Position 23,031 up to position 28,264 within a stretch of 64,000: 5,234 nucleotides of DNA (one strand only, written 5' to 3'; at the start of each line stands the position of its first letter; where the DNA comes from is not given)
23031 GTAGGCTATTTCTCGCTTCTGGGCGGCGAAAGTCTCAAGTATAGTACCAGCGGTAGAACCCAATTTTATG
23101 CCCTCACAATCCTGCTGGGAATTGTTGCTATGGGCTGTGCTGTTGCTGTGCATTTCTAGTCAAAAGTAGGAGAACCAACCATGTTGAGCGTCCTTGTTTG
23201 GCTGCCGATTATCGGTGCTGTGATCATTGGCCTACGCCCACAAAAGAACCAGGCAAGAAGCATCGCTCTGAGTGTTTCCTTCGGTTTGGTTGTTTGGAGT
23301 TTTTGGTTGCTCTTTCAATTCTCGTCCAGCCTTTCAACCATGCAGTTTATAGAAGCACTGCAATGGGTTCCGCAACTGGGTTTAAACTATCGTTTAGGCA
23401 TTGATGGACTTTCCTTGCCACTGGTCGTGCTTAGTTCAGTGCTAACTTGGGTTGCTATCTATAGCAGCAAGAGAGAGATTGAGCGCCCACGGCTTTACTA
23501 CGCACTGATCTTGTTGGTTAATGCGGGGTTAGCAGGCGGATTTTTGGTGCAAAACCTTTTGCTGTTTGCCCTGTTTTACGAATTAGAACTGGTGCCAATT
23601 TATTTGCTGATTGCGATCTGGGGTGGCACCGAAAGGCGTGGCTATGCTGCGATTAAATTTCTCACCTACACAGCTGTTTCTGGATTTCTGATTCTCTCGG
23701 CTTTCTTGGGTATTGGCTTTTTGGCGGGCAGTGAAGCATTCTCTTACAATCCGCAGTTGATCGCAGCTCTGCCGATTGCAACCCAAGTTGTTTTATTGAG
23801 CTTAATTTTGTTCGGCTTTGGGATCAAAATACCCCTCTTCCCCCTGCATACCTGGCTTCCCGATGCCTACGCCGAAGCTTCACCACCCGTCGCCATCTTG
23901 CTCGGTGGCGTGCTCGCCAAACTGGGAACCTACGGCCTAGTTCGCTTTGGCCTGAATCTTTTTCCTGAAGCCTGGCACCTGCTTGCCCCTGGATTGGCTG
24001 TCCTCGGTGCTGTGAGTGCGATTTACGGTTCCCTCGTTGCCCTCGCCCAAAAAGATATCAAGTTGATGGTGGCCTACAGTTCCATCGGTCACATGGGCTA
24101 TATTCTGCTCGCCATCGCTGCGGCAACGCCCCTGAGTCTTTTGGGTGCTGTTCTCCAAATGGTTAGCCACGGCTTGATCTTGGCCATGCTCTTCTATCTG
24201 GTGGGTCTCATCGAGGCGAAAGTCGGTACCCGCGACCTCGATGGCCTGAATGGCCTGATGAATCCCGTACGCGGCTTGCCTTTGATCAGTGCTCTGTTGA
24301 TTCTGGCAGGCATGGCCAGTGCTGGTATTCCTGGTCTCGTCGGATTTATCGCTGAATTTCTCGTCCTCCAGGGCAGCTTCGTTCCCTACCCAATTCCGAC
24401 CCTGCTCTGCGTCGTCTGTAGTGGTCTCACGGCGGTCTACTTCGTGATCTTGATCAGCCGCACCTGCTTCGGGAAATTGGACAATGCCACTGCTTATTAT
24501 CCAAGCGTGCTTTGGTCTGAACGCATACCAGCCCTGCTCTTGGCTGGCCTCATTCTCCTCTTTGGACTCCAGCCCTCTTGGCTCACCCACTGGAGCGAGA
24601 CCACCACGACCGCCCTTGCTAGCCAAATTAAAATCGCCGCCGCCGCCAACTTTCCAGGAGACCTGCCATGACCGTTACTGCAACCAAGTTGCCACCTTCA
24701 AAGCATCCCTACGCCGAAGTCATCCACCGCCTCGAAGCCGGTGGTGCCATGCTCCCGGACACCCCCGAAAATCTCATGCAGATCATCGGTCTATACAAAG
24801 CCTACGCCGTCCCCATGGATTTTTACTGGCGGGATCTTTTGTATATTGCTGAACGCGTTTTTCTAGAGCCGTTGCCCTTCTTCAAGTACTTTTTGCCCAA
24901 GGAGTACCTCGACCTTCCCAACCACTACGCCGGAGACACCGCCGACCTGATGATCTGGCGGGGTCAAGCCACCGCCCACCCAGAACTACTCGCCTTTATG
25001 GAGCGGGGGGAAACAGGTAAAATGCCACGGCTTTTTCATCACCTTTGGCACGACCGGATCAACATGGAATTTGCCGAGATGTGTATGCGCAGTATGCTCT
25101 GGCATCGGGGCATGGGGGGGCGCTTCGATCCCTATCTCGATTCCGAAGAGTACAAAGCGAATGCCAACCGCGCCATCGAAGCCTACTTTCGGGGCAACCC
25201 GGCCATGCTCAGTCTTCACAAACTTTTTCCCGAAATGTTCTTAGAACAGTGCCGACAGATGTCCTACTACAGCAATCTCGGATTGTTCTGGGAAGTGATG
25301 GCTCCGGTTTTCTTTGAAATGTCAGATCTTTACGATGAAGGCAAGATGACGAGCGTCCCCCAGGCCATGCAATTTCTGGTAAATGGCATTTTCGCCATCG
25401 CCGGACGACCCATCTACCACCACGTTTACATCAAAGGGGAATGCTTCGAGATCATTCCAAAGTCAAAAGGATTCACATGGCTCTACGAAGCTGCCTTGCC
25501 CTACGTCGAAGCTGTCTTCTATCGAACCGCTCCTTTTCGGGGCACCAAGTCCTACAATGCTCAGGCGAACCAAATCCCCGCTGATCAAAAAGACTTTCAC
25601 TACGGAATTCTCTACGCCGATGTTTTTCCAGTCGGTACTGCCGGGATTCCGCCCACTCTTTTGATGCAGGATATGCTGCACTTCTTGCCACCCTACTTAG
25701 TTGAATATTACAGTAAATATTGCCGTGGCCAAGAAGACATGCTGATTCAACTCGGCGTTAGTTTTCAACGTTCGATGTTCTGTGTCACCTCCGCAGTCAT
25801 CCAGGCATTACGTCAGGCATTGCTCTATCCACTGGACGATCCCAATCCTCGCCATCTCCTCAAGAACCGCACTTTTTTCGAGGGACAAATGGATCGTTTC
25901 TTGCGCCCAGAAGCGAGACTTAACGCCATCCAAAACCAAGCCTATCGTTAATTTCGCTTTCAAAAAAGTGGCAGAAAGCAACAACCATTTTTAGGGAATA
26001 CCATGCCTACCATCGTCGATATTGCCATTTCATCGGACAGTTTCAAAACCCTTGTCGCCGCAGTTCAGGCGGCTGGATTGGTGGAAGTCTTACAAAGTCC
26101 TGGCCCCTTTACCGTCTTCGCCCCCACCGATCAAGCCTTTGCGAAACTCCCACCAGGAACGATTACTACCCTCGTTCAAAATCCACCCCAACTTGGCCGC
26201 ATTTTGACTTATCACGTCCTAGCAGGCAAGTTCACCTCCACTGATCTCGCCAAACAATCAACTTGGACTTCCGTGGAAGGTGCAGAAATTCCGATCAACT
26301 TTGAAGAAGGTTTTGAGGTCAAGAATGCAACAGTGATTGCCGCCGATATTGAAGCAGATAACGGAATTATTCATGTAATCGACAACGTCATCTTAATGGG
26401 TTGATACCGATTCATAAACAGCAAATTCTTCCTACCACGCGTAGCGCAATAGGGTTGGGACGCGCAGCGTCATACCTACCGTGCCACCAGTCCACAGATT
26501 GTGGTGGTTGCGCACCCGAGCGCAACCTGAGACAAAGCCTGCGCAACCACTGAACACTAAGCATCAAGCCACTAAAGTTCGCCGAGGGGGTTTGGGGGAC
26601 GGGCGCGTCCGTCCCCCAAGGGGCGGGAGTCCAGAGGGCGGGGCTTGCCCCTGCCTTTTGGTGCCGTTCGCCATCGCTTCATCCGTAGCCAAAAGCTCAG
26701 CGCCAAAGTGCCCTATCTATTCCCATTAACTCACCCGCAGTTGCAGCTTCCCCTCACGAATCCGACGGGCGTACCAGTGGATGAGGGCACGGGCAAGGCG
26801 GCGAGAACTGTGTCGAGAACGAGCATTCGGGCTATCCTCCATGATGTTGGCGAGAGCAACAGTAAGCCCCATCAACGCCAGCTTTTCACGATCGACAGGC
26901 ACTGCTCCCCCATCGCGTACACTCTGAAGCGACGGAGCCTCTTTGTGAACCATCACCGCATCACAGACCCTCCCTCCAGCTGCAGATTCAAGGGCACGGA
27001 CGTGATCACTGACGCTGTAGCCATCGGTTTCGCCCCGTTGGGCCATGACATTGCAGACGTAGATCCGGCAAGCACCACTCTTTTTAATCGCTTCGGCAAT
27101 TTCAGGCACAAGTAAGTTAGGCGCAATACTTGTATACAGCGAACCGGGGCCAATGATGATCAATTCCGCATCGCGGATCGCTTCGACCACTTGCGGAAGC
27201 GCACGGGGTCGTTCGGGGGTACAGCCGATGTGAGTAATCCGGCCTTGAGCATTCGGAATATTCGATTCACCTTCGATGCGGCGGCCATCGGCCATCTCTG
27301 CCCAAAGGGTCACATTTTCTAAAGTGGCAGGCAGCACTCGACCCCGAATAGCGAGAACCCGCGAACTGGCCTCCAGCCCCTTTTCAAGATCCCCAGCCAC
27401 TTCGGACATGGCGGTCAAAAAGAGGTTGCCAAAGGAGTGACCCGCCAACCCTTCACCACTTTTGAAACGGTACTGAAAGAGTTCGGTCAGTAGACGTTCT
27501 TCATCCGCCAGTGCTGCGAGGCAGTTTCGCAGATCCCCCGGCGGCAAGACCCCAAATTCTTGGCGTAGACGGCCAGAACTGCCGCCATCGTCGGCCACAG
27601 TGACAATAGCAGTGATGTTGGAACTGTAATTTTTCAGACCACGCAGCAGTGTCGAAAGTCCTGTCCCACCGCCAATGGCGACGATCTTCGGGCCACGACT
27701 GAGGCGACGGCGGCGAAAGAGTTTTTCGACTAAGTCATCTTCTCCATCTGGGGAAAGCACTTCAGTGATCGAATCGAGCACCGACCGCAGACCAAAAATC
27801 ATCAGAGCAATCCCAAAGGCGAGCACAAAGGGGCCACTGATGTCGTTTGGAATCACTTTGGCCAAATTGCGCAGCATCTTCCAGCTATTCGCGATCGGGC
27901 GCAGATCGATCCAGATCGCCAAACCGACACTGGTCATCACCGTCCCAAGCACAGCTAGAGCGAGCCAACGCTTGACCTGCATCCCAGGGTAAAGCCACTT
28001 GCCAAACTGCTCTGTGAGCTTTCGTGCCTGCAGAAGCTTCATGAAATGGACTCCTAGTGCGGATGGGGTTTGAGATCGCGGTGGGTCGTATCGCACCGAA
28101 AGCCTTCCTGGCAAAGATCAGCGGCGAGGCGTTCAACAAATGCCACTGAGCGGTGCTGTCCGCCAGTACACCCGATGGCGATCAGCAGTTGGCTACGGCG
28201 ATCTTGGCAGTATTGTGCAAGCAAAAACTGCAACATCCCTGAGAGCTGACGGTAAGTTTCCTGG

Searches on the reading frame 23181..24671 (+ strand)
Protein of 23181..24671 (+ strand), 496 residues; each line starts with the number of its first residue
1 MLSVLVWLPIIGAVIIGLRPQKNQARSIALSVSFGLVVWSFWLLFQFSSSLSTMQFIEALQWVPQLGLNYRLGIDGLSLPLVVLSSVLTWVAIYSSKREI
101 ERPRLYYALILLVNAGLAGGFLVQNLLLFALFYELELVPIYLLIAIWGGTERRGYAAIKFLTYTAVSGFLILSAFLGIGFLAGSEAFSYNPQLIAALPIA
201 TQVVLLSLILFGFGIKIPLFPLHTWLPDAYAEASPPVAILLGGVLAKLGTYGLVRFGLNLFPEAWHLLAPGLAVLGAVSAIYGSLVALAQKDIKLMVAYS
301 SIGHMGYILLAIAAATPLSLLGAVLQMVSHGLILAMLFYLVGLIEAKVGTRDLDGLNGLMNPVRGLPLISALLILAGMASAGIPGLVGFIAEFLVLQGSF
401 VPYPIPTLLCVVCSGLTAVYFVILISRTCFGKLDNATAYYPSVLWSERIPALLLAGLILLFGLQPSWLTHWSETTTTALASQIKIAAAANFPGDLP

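Call 31: search_protein_families(library=pfam, proteins=[window:23181-24671:+], max_evalue=0.001)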
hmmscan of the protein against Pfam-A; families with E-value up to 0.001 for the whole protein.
window:23181-24671:+ (496 aa): 2 families
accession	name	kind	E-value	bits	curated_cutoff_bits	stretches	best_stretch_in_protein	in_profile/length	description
PF00361.26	Proton_antipo_M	-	8.3e-61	206.2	21.5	1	124-414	2-290/294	NADH:quinone oxidoreductase/Mrp antiporter, TM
PF01059.23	Oxidored_q5_N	-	0.00093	19.7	22.7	1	37-110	22-100/110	NADH-ubiquinone oxidoreductase chain 4, amino terminus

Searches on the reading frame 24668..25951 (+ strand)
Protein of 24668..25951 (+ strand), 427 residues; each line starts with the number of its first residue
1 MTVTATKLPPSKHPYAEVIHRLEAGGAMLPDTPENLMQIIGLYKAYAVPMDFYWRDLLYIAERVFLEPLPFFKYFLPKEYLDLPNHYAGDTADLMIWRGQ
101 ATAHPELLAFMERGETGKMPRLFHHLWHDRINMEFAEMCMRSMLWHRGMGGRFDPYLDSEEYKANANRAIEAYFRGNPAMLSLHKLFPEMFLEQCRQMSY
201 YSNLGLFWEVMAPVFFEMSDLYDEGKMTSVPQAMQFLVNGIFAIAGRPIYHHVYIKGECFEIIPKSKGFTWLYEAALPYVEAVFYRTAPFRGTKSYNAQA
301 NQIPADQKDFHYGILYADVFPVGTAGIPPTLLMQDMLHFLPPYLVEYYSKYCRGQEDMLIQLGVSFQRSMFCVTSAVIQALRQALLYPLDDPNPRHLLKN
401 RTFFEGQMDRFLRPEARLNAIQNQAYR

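Call 31: search_protein_families(library=pfam, proteins=[window:24668-25951:+], max_evalue=0.001)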
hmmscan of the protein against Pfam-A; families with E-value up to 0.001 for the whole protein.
window:24668-25951:+ (427 aa): 1 family
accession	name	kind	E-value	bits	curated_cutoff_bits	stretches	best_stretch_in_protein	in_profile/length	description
PF10216.14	ChpXY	-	8.8e-166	551.8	25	1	18-411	1-351/352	CO2 hydration protein (ChpXY)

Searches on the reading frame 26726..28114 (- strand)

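Call 31: search_protein_families(library=pfam, proteins=[window:26726-28114:-], max_evalue=0.001)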
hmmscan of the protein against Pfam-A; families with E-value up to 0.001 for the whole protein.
window:26726-28114:- (462 aa): 1 family
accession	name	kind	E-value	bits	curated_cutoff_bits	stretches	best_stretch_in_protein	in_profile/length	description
PF01933.23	CofD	-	1.3e-114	382.7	30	1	144-425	1-290/290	2-phospho-L-lactate transferase CofD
